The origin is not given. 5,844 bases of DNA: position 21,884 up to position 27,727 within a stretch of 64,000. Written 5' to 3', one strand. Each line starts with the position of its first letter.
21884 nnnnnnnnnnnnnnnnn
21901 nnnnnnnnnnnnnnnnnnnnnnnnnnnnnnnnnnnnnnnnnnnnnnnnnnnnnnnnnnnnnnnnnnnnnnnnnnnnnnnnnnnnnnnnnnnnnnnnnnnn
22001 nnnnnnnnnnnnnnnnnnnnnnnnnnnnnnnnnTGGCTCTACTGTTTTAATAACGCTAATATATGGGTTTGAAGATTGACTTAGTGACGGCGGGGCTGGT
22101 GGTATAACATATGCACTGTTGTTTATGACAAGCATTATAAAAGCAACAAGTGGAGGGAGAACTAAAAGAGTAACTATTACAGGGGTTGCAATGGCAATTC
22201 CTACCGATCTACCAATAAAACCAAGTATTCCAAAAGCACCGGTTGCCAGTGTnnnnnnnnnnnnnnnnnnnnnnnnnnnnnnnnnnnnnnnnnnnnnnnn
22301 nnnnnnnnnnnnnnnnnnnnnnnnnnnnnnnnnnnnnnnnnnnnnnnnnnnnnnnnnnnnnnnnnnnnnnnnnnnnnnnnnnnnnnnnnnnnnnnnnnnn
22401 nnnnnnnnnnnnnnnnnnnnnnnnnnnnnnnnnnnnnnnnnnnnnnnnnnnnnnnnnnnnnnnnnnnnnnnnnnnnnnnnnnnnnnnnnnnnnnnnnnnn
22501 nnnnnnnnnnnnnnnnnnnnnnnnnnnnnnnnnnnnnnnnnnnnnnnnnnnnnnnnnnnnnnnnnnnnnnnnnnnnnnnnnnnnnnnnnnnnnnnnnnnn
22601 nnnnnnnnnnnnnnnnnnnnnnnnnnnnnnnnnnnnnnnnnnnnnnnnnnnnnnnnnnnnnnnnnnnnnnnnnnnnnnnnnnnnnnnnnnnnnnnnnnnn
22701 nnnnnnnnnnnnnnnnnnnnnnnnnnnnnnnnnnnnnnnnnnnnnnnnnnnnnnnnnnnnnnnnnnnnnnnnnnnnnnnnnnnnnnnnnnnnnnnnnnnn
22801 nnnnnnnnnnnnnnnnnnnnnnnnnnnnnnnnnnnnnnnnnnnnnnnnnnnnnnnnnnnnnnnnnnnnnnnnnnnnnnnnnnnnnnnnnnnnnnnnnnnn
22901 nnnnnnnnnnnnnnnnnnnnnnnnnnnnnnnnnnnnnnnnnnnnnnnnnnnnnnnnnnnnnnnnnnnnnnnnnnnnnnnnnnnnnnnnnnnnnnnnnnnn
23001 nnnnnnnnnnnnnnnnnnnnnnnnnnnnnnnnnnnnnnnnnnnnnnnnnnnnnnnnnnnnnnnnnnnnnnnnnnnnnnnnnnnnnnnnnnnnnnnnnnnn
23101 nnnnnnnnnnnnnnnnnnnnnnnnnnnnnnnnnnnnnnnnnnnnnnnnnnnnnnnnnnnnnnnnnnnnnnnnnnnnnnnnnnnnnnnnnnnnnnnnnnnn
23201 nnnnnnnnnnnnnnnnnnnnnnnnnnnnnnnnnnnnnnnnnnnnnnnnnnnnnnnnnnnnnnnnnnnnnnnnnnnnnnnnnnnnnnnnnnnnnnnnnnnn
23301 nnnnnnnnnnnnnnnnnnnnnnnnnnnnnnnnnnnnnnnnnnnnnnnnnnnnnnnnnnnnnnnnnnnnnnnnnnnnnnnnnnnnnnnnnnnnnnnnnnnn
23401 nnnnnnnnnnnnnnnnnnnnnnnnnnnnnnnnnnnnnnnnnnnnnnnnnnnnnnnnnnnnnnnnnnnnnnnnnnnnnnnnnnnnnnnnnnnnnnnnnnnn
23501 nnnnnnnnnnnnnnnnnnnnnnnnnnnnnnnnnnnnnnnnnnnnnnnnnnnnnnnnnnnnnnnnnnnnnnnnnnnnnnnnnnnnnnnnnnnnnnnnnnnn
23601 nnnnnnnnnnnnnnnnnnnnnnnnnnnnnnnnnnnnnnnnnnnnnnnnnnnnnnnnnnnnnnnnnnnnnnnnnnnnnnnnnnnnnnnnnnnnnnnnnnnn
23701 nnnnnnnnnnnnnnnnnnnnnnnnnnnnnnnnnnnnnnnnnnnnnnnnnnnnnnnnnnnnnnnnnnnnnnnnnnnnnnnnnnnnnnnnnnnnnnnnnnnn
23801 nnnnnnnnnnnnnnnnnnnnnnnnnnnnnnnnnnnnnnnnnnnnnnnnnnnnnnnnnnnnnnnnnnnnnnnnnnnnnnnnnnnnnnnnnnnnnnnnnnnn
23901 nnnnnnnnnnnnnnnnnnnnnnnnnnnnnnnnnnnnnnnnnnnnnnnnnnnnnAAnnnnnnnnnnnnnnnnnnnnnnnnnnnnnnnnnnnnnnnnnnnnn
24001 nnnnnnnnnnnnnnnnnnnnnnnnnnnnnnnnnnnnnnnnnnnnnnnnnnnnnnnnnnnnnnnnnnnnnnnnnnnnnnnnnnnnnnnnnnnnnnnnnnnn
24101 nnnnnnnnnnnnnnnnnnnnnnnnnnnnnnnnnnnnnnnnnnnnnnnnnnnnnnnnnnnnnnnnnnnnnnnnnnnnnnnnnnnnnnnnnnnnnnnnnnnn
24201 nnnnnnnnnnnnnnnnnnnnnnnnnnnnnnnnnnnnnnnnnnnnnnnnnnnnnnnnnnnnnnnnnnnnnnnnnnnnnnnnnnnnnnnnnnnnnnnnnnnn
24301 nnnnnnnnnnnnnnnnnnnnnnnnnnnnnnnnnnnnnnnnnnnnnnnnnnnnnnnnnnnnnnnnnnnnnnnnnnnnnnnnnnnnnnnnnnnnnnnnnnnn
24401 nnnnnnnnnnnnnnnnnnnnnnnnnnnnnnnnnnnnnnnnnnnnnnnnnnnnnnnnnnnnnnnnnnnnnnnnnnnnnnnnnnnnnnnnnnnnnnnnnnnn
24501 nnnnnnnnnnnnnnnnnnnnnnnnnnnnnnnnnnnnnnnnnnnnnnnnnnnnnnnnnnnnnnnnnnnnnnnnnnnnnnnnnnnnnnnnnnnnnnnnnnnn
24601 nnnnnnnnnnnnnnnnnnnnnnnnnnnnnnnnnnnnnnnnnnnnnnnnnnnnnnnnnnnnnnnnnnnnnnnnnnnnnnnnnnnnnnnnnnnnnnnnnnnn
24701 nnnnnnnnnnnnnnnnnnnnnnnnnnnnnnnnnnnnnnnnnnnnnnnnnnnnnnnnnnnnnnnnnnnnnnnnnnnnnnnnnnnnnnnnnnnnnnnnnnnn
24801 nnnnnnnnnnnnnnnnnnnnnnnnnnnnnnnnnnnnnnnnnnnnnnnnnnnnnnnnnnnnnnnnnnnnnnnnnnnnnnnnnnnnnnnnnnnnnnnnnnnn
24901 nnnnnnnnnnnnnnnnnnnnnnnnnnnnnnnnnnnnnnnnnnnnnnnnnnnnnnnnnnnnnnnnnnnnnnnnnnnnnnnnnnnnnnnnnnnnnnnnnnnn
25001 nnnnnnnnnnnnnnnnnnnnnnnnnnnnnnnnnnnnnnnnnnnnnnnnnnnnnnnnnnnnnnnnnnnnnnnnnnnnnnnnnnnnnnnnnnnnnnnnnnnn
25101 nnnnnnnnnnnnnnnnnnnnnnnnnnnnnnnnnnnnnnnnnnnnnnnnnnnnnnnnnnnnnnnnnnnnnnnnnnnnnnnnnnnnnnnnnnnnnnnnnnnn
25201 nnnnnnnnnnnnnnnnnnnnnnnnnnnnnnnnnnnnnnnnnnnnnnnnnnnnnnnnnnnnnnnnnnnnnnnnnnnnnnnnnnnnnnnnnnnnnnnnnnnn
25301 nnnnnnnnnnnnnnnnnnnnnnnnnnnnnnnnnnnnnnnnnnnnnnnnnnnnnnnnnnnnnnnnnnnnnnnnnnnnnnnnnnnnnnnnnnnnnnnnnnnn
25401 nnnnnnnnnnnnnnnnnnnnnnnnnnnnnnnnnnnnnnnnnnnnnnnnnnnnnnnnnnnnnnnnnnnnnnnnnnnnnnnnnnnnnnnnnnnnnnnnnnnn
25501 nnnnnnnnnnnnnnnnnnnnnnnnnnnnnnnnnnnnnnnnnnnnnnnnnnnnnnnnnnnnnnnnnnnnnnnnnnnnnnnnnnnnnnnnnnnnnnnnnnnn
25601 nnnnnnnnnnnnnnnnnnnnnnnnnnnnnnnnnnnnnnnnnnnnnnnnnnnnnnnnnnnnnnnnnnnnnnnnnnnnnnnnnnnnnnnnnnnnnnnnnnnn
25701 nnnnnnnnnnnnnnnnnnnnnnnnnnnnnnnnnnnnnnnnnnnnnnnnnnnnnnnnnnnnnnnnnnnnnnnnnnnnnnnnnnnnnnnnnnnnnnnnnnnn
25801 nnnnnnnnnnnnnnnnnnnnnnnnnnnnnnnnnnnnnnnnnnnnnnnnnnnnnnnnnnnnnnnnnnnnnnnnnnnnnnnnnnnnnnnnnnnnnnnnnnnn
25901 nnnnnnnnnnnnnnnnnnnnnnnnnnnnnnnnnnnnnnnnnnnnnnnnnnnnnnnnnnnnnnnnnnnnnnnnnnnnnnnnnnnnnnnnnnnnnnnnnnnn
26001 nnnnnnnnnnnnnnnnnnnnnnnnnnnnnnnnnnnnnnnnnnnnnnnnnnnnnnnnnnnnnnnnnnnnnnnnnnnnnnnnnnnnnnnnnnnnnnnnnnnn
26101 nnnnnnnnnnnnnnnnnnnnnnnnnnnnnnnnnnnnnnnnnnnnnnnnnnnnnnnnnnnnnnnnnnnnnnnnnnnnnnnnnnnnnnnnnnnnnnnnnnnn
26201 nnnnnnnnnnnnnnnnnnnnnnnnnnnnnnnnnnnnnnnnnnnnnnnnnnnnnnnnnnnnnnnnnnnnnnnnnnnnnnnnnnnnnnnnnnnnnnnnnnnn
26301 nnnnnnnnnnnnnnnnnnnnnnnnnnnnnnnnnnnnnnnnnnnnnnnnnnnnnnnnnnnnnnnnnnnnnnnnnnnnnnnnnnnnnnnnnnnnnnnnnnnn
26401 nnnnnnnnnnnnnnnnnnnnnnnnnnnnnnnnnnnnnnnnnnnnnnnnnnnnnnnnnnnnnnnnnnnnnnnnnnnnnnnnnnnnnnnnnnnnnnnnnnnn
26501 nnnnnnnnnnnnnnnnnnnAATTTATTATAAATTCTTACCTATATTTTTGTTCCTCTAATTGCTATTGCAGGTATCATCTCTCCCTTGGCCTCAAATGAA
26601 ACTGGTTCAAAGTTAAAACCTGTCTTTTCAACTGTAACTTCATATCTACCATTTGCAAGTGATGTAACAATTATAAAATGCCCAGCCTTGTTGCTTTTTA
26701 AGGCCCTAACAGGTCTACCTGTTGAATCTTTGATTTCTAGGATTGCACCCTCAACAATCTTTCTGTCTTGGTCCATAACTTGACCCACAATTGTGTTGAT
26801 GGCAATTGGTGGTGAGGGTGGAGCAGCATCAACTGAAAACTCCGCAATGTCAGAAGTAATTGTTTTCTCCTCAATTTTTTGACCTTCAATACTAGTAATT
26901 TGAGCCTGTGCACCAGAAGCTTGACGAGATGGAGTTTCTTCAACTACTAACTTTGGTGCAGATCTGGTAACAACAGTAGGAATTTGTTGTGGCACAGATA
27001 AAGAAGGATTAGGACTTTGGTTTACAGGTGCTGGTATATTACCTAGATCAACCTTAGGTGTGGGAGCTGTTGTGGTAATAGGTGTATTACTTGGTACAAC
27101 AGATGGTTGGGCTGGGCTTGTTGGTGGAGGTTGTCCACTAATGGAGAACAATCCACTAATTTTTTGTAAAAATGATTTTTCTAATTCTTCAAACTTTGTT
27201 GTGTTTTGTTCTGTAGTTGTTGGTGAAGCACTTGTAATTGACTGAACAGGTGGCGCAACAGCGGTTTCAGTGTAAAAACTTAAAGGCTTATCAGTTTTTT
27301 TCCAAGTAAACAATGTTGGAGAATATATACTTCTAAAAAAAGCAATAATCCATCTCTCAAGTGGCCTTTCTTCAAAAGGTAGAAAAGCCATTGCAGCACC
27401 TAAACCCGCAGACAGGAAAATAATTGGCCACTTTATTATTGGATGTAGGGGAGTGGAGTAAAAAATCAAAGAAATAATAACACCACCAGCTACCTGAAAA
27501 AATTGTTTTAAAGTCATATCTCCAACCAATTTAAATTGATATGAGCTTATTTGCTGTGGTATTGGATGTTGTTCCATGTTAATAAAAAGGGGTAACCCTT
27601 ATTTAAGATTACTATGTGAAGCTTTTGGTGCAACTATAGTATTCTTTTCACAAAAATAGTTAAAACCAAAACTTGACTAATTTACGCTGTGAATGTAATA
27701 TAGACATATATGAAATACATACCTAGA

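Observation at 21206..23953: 915-aa chimeric protein: coiled-coil N-domain, Gly/Ala-rich polytopic core, extracellular HExxH domain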

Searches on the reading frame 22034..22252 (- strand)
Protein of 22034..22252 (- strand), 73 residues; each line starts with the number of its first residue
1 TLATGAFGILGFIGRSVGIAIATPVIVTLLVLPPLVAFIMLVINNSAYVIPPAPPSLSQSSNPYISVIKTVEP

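Call 94: find_related_loci(query=A8, collection=metagenome_contigs, flank=4000)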
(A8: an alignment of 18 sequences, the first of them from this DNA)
Query A8 (73 aa) in metagenome_contigs; peptide patterns used: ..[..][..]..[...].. (x = any residue, [..] = any of these).
254 stretches matched a pattern; 169 encode a relative of the query (tblastn E <= 1e-3); the best 80 are kept; 80 distinct loci.
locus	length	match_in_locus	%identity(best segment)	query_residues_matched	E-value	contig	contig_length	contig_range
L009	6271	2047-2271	72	2-73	7e-31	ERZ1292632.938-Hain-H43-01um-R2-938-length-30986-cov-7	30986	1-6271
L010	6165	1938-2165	74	1-73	2e-30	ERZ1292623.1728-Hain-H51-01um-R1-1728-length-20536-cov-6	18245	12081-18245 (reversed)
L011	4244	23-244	74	3-73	3e-29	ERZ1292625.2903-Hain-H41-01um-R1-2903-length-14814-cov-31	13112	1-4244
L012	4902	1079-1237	87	2-54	1e-26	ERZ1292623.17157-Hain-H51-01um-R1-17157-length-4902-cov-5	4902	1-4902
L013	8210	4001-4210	70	5-73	8e-25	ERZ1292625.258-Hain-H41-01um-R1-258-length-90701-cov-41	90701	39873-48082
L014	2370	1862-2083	64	2-73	6e-24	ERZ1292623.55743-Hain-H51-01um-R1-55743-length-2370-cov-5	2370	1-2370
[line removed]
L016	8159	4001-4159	81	2-54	2e-23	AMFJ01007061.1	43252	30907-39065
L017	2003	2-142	85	7-53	2e-23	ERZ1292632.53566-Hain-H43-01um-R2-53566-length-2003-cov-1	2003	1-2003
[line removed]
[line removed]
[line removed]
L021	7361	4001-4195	50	8-73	5e-15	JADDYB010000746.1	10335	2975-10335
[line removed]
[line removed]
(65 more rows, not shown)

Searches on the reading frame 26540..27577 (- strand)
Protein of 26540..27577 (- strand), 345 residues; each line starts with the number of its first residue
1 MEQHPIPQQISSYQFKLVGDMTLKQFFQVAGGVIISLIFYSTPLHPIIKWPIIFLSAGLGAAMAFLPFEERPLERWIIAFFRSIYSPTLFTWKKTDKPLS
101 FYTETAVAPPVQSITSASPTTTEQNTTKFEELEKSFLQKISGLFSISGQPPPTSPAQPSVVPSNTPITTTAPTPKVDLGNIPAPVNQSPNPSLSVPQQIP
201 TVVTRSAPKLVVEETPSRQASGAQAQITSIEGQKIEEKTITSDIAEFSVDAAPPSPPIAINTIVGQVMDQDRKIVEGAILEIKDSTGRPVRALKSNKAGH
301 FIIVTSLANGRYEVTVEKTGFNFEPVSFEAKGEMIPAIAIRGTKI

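Call 5: search_protein_families(library=pfam, proteins=[window:26540-27577:-], max_evalue=0.01)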
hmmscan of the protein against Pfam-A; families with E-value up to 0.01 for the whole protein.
window:26540-27577:- (345 aa): 3 families
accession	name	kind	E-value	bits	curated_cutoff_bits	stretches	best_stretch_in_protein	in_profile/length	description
PF13620.12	CarboxypepD_reg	-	1e-07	32.6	32.3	1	262-322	1-60/82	Carboxypeptidase regulatory-like domain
PF12666.12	PrgI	-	1.5e-05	25.9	27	1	5-84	1-82/91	PrgI family protein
PF17802.7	SpaA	-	0.0052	17.3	23.1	0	269-315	9-57/91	Prealbumin-like fold domain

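Call 6: search_protein_families(library=ncbifam, proteins=[window:26540-27577:-], max_evalue=1)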
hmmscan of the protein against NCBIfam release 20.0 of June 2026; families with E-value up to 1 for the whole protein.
window:26540-27577:- (345 aa): 2 families
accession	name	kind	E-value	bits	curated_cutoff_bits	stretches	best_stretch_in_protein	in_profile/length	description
NF058648.1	ECF_sub_HI1622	equivalog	0.014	15.4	100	1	261-317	25-81/180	NikL family nickel/cobalt ECF transporter subunit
TIGR04183.1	Por_Secre_tail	domain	0.021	14.8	23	0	276-319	22-61/72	T9SS type A sorting domain-containing protein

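Call 55: search_protein_families(library=phrogs, proteins=[window:26540-27577:-], max_evalue=0.01)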
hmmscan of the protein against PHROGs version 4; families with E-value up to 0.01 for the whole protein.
window:26540-27577:- (345 aa): 0 families
